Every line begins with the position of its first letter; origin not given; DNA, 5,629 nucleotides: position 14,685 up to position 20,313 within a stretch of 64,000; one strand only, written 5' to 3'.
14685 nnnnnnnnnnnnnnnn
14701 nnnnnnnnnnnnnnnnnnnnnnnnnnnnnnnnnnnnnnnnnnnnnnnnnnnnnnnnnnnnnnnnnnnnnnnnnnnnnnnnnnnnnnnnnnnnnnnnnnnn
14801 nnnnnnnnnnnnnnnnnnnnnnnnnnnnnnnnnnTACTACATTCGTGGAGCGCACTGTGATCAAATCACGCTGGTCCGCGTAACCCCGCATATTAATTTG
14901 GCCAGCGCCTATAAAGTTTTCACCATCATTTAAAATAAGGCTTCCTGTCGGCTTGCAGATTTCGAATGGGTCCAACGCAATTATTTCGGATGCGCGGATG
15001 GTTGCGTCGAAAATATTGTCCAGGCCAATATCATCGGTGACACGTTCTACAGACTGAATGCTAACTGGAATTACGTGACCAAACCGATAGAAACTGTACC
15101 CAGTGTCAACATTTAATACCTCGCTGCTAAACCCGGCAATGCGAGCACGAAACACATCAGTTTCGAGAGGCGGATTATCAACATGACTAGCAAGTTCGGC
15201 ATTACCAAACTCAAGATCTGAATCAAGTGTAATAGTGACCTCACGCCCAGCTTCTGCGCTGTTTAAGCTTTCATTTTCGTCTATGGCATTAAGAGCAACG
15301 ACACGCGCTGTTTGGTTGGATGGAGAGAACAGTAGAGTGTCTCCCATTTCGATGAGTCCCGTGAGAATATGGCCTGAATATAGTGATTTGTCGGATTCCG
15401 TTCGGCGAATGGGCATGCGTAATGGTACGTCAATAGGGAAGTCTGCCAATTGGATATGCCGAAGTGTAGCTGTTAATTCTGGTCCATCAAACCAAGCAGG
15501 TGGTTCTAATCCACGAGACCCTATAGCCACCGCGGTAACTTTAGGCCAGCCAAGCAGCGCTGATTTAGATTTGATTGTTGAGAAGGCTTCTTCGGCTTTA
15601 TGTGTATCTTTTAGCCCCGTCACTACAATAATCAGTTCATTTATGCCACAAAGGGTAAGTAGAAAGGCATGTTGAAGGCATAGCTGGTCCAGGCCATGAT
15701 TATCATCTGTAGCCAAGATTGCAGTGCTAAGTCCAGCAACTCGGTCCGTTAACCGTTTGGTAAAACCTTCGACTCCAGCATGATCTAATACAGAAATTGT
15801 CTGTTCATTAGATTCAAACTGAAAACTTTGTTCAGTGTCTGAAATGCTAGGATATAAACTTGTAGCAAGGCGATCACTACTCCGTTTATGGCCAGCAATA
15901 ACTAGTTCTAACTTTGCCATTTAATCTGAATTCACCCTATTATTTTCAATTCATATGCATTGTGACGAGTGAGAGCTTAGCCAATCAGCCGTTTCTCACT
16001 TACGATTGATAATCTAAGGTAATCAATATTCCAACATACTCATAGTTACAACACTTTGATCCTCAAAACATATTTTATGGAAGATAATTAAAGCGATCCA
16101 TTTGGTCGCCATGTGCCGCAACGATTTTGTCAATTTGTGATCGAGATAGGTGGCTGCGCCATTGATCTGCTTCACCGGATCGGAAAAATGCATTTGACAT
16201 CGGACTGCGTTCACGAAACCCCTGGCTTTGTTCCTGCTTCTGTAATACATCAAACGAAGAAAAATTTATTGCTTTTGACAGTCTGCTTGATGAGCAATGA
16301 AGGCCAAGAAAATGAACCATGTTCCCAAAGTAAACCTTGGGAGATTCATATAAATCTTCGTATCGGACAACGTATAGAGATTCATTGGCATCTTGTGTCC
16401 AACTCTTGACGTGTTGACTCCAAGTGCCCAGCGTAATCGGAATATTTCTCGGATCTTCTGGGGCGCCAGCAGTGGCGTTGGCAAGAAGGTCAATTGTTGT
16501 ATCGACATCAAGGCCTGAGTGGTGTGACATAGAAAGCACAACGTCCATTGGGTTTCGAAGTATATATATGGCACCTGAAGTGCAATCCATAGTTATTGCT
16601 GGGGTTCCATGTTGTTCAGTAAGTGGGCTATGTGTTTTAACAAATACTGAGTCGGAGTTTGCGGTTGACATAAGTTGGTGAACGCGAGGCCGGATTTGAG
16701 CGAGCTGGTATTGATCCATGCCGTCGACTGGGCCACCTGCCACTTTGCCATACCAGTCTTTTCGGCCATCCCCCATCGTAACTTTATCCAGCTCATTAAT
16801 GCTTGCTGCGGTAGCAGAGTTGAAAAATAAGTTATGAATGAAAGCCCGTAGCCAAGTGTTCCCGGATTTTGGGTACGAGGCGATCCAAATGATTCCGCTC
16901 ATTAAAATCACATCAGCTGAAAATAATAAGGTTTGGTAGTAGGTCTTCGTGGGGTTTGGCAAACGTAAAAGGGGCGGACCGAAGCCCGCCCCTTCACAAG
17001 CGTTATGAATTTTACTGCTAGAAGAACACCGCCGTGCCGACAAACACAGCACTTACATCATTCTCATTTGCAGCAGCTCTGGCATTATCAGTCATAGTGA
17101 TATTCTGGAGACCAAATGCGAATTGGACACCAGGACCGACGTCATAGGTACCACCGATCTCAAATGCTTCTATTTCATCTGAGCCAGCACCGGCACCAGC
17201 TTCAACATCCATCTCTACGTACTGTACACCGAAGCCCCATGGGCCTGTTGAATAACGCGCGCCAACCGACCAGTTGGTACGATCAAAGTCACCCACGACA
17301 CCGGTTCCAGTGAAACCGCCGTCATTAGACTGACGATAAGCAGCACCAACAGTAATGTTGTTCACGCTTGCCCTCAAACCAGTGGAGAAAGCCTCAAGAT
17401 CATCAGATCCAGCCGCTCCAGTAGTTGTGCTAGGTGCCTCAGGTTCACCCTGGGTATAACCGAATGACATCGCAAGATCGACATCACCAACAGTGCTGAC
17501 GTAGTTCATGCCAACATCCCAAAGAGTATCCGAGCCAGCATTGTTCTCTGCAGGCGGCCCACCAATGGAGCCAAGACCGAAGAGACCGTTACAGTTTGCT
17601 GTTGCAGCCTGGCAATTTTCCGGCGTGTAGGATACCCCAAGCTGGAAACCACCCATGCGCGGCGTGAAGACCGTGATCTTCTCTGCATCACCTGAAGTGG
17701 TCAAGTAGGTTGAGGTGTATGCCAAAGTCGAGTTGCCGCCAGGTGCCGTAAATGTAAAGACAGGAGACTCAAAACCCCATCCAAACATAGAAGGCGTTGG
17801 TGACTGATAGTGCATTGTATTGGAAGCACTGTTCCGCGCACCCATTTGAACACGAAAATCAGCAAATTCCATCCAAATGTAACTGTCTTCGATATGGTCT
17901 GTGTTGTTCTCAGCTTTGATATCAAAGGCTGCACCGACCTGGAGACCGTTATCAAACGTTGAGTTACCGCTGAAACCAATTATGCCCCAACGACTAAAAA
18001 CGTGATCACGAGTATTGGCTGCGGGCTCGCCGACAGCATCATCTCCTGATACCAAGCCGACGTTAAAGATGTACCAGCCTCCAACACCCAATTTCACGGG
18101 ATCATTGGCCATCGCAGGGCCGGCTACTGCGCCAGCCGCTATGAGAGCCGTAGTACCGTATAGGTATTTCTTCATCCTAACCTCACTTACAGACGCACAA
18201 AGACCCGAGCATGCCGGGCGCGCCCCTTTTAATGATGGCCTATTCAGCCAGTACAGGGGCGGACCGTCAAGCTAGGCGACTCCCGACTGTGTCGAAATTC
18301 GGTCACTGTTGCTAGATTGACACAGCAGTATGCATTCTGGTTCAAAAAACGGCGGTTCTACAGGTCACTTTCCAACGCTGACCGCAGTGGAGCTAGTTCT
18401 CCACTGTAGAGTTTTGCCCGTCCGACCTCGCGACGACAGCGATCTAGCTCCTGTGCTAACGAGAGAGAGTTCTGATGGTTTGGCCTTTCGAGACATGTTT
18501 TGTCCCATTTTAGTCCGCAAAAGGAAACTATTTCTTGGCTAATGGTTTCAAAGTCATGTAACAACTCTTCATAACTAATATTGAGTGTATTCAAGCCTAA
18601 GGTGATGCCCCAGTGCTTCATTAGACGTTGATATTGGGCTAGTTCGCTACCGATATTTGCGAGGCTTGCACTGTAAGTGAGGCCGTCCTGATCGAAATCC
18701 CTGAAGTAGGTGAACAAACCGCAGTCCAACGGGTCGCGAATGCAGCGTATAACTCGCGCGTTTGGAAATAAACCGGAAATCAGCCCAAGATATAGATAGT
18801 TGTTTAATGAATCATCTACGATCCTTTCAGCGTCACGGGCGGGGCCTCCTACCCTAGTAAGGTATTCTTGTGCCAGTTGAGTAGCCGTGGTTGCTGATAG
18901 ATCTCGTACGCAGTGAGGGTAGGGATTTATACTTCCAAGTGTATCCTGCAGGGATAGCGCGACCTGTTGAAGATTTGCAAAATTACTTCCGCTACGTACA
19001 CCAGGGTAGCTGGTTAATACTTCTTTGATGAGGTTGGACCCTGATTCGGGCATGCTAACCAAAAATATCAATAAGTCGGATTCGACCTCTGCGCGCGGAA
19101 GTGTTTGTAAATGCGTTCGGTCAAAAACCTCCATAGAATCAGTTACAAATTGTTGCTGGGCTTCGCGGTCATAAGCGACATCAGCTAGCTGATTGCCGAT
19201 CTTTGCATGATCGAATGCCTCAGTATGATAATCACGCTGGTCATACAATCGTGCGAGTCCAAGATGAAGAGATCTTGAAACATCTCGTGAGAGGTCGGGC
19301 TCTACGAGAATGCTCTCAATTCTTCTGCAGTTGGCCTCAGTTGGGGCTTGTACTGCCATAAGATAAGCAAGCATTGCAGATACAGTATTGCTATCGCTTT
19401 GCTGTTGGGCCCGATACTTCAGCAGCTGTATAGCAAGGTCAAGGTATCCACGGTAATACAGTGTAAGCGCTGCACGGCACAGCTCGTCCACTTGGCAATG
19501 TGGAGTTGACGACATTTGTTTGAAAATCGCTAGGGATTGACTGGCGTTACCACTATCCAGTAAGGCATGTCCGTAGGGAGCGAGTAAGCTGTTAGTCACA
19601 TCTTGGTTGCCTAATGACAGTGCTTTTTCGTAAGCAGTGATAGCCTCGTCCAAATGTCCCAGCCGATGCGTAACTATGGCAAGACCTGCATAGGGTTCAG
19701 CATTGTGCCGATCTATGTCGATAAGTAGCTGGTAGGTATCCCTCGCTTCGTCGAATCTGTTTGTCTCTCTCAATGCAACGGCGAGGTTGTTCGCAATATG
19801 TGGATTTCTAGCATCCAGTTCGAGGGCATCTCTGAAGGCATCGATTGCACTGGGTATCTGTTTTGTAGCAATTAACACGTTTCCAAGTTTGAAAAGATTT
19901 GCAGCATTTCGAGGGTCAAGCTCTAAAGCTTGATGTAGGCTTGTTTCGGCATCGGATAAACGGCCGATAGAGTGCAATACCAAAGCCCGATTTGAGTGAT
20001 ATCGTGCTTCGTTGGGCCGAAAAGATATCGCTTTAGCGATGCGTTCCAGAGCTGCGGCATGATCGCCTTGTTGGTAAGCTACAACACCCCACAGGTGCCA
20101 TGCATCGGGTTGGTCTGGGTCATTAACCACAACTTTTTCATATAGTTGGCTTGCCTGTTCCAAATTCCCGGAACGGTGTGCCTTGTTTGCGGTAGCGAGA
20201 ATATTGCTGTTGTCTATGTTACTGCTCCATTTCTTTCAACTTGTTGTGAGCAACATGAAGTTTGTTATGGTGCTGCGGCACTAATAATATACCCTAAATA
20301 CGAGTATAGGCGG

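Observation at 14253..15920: APS kinase fused to a full-length CysN homolog whose GTPase motifs are all degenerate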

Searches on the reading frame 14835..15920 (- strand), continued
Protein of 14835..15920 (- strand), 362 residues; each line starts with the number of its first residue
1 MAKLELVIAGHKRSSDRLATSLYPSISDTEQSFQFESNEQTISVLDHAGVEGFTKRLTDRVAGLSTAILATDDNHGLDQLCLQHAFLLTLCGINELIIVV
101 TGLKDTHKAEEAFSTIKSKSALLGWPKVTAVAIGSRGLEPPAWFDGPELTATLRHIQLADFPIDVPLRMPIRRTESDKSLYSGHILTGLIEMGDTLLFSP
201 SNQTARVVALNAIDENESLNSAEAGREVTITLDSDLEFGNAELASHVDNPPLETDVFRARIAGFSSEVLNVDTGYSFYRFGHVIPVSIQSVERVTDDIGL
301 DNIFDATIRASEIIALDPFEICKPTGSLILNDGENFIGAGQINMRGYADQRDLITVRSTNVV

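Call 73: find_related_loci(query=A3, collection=metagenome_contigs, flank=6000)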
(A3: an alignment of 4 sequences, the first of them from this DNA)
Query A3 (345 aa) in metagenome_contigs; peptide patterns used: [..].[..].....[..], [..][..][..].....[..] (x = any residue, [..] = any of these).
172 stretches matched a pattern; 31 encode a relative of the query (tblastn E <= 1e-3); 31 distinct loci.
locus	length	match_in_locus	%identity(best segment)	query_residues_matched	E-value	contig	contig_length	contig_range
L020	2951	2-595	88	149-345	3e-117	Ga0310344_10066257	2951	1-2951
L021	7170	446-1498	46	1-345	2e-95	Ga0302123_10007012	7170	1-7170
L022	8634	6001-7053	46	1-345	2e-92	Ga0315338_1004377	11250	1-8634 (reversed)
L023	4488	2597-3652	45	1-345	3e-91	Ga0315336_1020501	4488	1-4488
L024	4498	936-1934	31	35-344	2e-44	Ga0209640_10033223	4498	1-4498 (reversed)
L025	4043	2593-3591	31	35-344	3e-44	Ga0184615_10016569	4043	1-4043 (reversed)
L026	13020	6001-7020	29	28-345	5e-41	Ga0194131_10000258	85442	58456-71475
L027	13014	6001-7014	27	28-344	3e-39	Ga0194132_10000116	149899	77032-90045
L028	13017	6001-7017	30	28-344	2e-38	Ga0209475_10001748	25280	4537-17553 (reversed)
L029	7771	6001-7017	30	28-344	2e-38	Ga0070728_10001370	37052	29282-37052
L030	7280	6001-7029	28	28-344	6e-38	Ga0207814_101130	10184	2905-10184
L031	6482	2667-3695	28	28-344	6e-38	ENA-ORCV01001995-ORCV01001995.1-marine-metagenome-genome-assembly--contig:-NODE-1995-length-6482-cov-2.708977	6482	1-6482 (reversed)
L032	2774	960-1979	30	28-345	1e-37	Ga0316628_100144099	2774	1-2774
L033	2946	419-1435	26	28-344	2e-37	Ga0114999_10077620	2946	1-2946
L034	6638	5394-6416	27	28-344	9e-37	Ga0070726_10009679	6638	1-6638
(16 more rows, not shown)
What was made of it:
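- Tried and rejected: The smaller alignment A3 worked (call 73).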

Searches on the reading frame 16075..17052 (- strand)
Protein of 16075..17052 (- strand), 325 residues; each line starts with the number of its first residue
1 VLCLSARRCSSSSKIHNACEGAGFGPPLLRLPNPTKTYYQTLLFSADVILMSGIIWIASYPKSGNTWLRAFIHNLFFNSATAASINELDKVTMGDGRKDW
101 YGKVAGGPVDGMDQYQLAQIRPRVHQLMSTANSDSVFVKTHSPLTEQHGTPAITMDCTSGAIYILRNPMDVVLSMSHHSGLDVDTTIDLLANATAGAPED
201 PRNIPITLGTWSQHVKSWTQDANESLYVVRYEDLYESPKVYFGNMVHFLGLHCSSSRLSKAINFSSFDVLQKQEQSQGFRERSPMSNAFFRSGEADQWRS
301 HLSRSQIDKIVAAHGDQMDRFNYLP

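Call 3: search_protein_families(library=pfam, proteins=[window:16075-17052:-], max_evalue=0.1)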
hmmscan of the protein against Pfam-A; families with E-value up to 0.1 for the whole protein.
window:16075-17052:- (325 aa): 2 families
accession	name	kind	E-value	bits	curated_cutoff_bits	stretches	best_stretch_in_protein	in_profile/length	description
PF00685.33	Sulfotransfer_1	-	2.1e-27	96.6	22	1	55-321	4-254/255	Sulfotransferase domain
PF13469.12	Sulfotransfer_3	-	0.0039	17.9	27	1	162-252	128-213/216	Sulfotransferase family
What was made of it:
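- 16075..16902 (-): PAPS-dependent sulfotransferase (Sulfotransfer_1, 275-aa form), directly upstream in the position cysD occupies in canonical loci. PF00685 E=2e-27 (call 3).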

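Call 4: search_protein_families(library=ncbifam, proteins=[window:16075-17052:-], max_evalue=0.1)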
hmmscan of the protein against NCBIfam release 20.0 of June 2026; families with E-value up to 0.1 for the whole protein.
window:16075-17052:- (325 aa): 0 families

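Call 48: search_solved_structures(query=window:16075-16902:-, max_evalue=0.01)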
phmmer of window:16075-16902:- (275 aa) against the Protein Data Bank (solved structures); distinct sequences matched with E-value up to 0.01: 49.
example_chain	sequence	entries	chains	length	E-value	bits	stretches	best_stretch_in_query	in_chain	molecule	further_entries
3mg9_A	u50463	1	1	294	2.5e-15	59.8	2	84-224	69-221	TEG12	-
3mgb_A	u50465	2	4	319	3.4e-15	59.4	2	84-224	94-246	TEG12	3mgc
3nib_A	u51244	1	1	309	7.6e-15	58.3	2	81-228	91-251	Teg14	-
2ad1_A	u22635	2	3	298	4.2e-13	52.5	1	87-259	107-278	Sulfotransferase 1C2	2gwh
3ckl_A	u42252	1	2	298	9.5e-13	51.4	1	84-269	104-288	Sulfotransferase family cytosolic 1B member 1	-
2z5f_A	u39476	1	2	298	1.2e-12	51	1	84-269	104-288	Sulfotransferase family cytosolic 1B member 1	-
2zpt_X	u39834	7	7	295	2.1e-12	50.3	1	87-262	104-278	Tyrosine-ester sulfotransferase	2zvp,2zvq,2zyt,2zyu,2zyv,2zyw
2reo_A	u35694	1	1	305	6.1e-11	45.4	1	86-258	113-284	Putative sulfotransferase 1C3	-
2h8k_A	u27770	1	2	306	6.6e-11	45.3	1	86-258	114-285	SULT1C3 splice variant d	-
4eec_A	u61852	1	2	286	1.8e-10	43.9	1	99-205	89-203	StaL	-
1cjm_A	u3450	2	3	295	2.4e-10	43.5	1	87-268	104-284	PROTEIN (ARYL SULFOTRANSFERASE) | Monoamine-sulfating phenol sulfotransferase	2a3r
2ov8_A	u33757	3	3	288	2.7e-10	43.3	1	99-205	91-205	StaL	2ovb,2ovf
1z29_A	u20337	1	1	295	3.3e-10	43.1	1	87-268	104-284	Phenol-sulfating phenol sulfotransferase 2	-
1q1z_A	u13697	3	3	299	4.2e-10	42.7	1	108-268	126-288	sulfotransferase family, cytosolic, 2B, member 1 isoform b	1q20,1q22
1hy3_A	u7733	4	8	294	4.6e-10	42.6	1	87-268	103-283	ESTROGEN SULFOTRANSFERASE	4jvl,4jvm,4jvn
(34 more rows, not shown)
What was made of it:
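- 16075..16902 (-): PDB relatives are Teg12/Teg14/StaL/SULTs (call 48).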

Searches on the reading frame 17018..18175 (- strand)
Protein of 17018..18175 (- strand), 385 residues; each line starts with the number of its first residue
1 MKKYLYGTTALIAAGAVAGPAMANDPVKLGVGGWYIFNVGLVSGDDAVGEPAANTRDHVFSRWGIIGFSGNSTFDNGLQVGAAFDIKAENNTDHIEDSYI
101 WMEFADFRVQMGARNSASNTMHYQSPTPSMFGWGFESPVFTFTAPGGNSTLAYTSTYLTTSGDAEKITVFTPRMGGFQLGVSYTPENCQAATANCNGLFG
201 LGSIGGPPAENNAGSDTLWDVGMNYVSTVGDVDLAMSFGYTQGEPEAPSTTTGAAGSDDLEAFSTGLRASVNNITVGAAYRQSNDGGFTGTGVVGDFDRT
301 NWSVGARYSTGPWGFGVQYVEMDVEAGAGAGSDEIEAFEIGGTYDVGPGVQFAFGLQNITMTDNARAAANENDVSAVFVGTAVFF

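Call 3: search_protein_families(library=pfam, proteins=[window:17018-18175:-], max_evalue=0.1)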
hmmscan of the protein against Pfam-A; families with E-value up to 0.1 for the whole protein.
window:17018-18175:- (385 aa): 1 family
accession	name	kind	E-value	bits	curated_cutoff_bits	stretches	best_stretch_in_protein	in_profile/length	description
PF13609.12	Porin_4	-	2.3e-36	126.6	27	1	10-360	1-306/310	Gram-negative porin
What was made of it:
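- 17018..18175 (-): Porin_4 outer-membrane porin gene embedded between the two sulfotransferase genes. PF13609 E=2e-36 (call 3).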

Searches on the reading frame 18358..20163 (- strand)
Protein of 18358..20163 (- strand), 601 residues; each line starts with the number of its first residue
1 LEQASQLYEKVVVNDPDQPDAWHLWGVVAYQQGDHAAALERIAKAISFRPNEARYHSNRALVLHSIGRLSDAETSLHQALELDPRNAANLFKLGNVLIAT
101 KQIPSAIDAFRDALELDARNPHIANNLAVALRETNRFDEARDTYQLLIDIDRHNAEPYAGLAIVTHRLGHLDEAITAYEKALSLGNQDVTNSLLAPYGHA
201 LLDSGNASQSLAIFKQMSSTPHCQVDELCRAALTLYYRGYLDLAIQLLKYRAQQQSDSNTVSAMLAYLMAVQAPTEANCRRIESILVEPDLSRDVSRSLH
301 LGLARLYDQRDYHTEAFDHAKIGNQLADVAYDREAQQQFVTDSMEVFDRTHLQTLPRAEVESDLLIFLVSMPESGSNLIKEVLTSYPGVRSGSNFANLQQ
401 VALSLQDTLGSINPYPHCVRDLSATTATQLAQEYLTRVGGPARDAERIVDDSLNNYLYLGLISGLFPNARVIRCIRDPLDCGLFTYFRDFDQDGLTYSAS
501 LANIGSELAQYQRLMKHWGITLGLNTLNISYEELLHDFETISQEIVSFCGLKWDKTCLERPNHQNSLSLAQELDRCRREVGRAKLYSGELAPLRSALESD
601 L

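Call 3: search_protein_families(library=pfam, proteins=[window:18358-20163:-], max_evalue=0.1)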
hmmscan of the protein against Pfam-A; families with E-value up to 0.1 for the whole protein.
window:18358-20163:- (601 aa): 29 families (the best 25 are shown)
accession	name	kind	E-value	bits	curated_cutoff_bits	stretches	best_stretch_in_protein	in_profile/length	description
PF13414.12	TPR_11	-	6.6e-26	90.2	26.8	6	30-67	5-42/42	TPR repeat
PF07719.23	TPR_2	-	3.4e-25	86.5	27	5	53-86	1-34/34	Tetratricopeptide repeat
PF13469.12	Sulfotransfer_3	-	3.5e-23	83.5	27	1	366-554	2-215/216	Sulfotransferase family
PF00515.34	TPR_1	-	7.5e-23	79.8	27.8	3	53-86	1-34/34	Tetratricopeptide repeat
PF13432.12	TPR_16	-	1e-21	77.4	32.7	5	92-154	2-64/65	Tetratricopeptide repeat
PF13431.12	TPR_17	-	8.9e-21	72.8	24.4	3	110-141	2-33/34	Tetratricopeptide repeat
PF13424.12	TPR_12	-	6.2e-19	68.4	30.1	4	123-184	5-74/77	Tetratricopeptide repeat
PF14559.12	TPR_19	-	7.6e-19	68.3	25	3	102-161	6-64/68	Tetratricopeptide repeat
PF13181.12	TPR_8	-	2.4e-18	65.1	25.7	2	158-184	4-30/34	Tetratricopeptide repeat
PF23914.1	TPR_CcmH_CycH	-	1.5e-15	57.8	42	3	71-187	34-153/158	Cytochrome c-type biogenesis protein H TPR domain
PF13428.12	TPR_14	-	3.7e-13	49.2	23.5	0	19-60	1-42/44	Tetratricopeptide repeat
PF12895.13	ANAPC3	-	9.7e-12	45.5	27.2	2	3-77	7-80/82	Anaphase-promoting complex, cyclosome, subunit 3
PF13371.12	TPR_9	-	3.9e-09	36.8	35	2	2-50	12-60/73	Tetratricopeptide repeat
PF13174.12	TPR_6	-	1.8e-08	34.9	26.3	0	127-149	6-28/33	Tetratricopeptide repeat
PF13374.12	TPR_10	-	1.9e-08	34.5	27.5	1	124-142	5-23/42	Tetratricopeptide repeat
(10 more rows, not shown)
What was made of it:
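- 18358..20163 (-): TPR-repeat protein with a C-terminal Sulfotransfer_3 domain (second sulfotransferase of the cluster). TPR families plus PF13469 E=3.5e-23 (call 3).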

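Call 4: search_protein_families(library=ncbifam, proteins=[window:18358-20163:-], max_evalue=0.1)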
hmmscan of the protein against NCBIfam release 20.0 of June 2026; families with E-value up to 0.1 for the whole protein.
window:18358-20163:- (601 aa): 33 families (the best 25 are shown)
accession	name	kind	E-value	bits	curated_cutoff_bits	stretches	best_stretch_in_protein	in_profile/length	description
TIGR02917.1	PEP_TPR_lipo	equivalog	5e-24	84.2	312.2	2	79-317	457-689/899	XrtA/PEP-CTERM system TPR-repeat protein PrsT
NF040959.1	MamA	equivalog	1.5e-23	83.3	200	2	67-188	51-172/204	magnetosome protein MamA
TIGR02521.1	type_IV_pilW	equivalog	1.5e-18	67.2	154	2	30-162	42-176/234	type IV pilus biogenesis/stability protein PilW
TIGR02552.1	LcrH_SycD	equivalog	1.6e-15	57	104.8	2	129-192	26-89/136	SycD/LcrH family type III secretion system chaperone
NF033920.0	C39_PA2778_fam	equivalog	1.9e-15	57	150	2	2-84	173-255/255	PA2778 family cysteine peptidase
NF033762.1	social_mot_Tgl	equivalog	1e-11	44.6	225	2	102-215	46-160/252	social motility TPR repeat lipoprotein Tgl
NF008391.2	PRK11189.1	equivalog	3e-11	43.4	250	2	52-148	64-160/297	lipoprotein NlpI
TIGR00990.1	3a0801s09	subfamily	2.1e-10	39.9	757.25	2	70-211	348-487/615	mitochondrial import receptor subunit TOM70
TIGR03939.1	PGA_TPR_OMP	equivalog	3e-10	39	366.65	2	3-98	104-199/800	poly-beta-1,6 N-acetyl-D-glucosamine export porin PgaA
NF047371.1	FlcA_CTERM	equivalog_domain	5.3e-10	38.4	300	2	84-205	119-239/646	periplasmic flagellar collar protein FlcA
NF052415.1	T3SS_chap_SctY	equivalog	1.2e-08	35.4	70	2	2-81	23-105/106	type III secretion apparatus assembly chaperone SctY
NF033758.1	gliding_GltE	equivalog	1.9e-07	30.5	225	1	44-196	213-366/411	adventurous gliding motility TPR repeat lipoprotein GltE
NF053607.1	CHU_0125_OmpA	equivalog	4.2e-07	28.9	620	1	103-189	35-121/639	CHU_0125 family OmpA-like outer membrane integrity protein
NF002725.1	PRK02603.1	equivalog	5.1e-07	29.9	143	1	20-79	73-132/173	photosystem I assembly protein Ycf3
NF008757.0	PRK11788.1-5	equivalog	1.8e-06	27.3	363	1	67-283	121-341/388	lipopolysaccharide assembly protein LapB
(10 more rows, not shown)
